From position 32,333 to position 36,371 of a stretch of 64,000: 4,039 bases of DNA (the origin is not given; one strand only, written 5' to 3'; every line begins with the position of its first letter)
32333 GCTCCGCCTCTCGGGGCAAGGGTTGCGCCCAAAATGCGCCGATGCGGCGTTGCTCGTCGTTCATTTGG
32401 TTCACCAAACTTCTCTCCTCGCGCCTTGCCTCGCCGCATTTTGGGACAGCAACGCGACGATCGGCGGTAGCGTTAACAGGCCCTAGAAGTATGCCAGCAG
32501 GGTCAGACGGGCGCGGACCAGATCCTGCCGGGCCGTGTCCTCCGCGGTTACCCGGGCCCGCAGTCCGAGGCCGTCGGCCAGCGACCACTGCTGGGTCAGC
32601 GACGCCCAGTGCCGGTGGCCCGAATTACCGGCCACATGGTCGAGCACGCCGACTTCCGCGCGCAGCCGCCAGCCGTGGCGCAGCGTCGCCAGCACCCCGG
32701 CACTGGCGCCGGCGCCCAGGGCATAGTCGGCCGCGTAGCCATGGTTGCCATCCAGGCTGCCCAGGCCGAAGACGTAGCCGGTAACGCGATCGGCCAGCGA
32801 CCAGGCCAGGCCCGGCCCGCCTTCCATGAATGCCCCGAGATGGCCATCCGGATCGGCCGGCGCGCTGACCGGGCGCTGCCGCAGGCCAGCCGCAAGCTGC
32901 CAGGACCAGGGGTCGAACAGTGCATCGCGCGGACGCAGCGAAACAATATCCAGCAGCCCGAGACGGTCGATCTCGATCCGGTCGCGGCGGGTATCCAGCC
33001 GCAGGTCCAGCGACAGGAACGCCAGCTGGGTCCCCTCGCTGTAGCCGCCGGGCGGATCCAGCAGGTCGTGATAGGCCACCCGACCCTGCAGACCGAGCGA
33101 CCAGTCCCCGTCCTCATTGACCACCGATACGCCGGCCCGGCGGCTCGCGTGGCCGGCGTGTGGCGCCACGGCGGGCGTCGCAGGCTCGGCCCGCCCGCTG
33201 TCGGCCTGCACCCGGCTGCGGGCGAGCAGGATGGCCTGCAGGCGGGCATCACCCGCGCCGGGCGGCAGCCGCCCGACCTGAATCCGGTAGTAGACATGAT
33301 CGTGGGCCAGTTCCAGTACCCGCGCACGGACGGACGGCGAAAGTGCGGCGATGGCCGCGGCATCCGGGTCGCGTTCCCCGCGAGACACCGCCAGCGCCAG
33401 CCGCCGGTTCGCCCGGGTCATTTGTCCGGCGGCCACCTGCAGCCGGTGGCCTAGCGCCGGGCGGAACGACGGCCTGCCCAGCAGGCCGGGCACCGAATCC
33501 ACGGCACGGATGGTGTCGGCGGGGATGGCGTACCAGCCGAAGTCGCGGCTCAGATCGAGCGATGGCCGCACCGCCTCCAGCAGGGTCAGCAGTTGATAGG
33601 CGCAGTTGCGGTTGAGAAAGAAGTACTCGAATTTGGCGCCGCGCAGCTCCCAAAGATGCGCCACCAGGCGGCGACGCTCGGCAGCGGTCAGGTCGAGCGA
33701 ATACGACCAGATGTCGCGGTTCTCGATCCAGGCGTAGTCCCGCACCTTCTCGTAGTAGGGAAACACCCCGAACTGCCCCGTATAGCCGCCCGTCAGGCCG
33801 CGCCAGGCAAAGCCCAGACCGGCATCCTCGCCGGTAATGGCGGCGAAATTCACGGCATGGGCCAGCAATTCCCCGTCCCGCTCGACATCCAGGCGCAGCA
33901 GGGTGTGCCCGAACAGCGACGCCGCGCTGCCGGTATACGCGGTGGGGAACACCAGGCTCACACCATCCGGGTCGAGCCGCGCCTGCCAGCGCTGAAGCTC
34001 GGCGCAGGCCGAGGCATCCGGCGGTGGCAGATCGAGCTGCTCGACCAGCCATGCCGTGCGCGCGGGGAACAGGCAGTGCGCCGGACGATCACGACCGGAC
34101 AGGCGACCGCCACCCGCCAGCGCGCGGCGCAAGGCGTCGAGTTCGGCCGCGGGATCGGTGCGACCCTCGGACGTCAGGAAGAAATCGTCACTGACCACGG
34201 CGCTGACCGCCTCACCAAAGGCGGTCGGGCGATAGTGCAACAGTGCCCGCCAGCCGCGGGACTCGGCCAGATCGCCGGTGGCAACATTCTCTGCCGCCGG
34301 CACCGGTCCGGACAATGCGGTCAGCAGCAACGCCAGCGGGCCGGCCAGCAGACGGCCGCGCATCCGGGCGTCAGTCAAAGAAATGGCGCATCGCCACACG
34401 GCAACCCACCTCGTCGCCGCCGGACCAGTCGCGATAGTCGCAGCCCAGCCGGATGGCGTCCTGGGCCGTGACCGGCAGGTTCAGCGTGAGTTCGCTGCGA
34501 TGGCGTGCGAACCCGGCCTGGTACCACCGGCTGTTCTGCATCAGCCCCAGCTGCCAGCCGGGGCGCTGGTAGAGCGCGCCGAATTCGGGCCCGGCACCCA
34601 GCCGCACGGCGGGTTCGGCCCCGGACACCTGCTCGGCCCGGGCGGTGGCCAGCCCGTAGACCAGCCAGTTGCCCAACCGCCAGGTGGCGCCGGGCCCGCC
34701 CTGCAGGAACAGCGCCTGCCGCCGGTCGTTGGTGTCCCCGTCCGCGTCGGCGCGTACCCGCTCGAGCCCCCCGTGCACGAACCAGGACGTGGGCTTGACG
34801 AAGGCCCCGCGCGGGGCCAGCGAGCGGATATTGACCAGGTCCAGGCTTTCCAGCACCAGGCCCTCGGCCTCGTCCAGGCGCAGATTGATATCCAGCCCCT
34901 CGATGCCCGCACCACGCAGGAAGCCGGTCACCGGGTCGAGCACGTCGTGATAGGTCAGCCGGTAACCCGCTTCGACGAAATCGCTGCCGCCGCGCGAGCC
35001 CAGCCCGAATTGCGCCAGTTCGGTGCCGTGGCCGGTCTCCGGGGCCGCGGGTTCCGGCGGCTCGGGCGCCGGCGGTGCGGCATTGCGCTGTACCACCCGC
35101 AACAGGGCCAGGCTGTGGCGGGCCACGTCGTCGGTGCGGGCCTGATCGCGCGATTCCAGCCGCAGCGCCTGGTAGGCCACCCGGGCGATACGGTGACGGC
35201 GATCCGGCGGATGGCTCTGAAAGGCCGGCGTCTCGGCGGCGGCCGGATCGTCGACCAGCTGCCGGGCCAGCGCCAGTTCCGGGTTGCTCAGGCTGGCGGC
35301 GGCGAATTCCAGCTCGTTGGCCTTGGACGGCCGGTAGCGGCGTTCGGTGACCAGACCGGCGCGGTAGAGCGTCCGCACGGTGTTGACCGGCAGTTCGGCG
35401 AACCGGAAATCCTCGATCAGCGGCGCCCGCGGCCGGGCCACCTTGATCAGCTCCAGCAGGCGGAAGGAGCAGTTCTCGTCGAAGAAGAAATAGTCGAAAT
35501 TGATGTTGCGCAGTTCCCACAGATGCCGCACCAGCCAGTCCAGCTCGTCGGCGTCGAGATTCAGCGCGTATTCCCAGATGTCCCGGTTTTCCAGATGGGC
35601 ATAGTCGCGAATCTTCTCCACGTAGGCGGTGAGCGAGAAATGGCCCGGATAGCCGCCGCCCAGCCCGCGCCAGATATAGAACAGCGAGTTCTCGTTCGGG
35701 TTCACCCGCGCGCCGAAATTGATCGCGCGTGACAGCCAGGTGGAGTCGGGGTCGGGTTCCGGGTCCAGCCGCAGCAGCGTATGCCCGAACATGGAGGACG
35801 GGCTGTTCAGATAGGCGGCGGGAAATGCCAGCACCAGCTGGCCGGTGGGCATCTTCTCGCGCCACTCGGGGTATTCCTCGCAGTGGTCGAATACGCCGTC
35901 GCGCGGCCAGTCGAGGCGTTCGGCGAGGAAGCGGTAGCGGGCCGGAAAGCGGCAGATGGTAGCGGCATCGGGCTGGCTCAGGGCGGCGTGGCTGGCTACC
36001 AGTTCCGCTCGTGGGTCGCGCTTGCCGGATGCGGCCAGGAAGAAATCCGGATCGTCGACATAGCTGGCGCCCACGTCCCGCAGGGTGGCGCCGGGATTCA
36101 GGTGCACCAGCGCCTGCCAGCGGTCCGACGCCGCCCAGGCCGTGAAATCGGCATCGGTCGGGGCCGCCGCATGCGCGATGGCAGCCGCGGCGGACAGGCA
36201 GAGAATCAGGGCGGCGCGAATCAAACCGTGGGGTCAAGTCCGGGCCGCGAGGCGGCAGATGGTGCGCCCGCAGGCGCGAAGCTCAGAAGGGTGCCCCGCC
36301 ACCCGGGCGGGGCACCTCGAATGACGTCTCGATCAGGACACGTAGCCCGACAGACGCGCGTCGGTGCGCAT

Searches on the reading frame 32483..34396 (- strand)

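Call 41: search_protein_families(library=pfam, proteins=[window:32483-34396:-], max_evalue=0.00001)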
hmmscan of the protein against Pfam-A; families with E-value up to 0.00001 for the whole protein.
window:32483-34396:- (637 aa): 4 families
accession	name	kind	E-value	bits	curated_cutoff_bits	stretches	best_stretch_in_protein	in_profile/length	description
PF25222.1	DUF7840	-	2.8e-61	207.4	27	1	410-636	2-224/224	Domain of unknown function (DUF7840)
PF13387.12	Lnb_N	-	4.6e-51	173.3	22.2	1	134-300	2-173/175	Lnb N-terminal periplasmic domain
PF25225.1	DUF7843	-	1.4e-17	64.4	25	1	42-120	2-79/79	Domain of unknown function (DUF7843)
PF25224.1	DUF7842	-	1.4e-11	45.4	27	1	311-405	3-96/96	Domain of unknown function (DUF7842)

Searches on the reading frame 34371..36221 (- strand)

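Call 41: search_protein_families(library=pfam, proteins=[window:34371-36221:-], max_evalue=0.00001)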
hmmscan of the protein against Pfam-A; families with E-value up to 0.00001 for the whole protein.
window:34371-36221:- (616 aa): 3 families
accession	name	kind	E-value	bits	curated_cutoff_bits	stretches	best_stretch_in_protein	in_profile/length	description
PF13387.12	Lnb_N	-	2.4e-53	180.7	22.2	1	116-287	1-174/175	Lnb N-terminal periplasmic domain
PF25222.1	DUF7840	-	4.8e-52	177.3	27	1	392-614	2-224/224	Domain of unknown function (DUF7840)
PF25225.1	DUF7843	-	6.8e-17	62.2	25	1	31-101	5-78/79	Domain of unknown function (DUF7843)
